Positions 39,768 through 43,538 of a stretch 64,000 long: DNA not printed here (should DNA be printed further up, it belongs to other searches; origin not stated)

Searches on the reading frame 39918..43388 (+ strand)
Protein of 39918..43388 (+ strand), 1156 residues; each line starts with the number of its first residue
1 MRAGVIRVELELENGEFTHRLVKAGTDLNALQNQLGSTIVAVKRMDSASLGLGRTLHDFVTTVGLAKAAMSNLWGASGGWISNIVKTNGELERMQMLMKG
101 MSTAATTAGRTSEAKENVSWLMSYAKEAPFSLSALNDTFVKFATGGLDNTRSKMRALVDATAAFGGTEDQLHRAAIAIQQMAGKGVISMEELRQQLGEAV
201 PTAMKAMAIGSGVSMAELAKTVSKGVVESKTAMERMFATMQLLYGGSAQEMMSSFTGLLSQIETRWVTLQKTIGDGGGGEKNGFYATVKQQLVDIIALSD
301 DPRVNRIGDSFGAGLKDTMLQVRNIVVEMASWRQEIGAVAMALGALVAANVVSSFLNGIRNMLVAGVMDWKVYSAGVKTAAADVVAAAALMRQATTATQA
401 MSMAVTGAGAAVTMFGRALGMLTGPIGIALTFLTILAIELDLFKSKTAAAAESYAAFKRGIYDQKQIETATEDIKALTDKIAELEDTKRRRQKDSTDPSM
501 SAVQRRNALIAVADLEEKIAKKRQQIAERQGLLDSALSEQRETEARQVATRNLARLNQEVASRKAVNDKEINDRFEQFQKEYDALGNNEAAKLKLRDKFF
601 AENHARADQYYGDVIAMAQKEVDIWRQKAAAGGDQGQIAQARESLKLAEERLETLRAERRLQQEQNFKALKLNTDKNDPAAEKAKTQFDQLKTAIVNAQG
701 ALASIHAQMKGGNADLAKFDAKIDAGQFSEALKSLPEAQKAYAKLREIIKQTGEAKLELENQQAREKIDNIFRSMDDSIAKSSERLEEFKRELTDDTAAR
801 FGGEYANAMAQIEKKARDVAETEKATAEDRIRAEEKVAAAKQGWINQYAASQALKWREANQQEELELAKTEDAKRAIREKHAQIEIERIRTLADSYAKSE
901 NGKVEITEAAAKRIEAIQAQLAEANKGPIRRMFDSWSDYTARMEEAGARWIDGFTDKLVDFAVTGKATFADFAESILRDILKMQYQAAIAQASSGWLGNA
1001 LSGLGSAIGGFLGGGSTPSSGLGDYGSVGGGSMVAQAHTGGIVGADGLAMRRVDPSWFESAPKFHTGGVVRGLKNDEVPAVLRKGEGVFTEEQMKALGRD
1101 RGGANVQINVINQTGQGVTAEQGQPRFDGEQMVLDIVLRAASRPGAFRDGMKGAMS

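Call 11: search_protein_families(library=phrogs, proteins=[window:39918-43388:+], max_evalue=0.001)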
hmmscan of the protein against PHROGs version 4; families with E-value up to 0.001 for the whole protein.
window:39918-43388:+ (1156 aa): 17 families
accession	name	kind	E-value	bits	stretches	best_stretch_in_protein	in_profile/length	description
phrog_1292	-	tail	3.1e-81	274.6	2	4-606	190-789/1523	tail length tape measure protein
phrog_1768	-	lysis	8.6e-54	183.7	2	38-775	32-757/1577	endolysin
phrog_2335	-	tail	5.5e-53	181.3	1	107-1112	508-1500/1536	tail length tape measure protein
phrog_339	-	tail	1.5e-17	64.2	1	383-1146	389-1114/1123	tail length tape measure protein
phrog_1716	-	tail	1.5e-16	61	1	666-1046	486-818/943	tail length tape measure protein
phrog_24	-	tail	4.8e-13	49.1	1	623-1104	508-970/1151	tail length tape measure protein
phrog_18891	-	tail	5.3e-13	48.7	1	147-295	329-476/1191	tail length tape measure protein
phrog_16017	-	unknown function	9.4e-11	41.3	1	2-419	178-559/1234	-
phrog_9807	-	tail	2.5e-09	36.1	1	78-406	325-653/1972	tail length tape measure protein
phrog_7817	-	unknown function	3.1e-08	33.6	1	94-326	315-548/742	-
phrog_1686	-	tail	3.6e-08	32.7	1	109-237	147-279/1224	tail length tape measure protein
phrog_12798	-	tail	6.1e-08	32.3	1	112-452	84-407/1031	tail length tape measure protein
phrog_16384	-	unknown function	2.5e-06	28.1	1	706-1029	7-322/463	-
phrog_5255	-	tail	4.9e-06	26.6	1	40-494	280-737/800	tail length tape measure protein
phrog_5218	-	unknown function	9.8e-06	24.9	1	217-673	488-894/1599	-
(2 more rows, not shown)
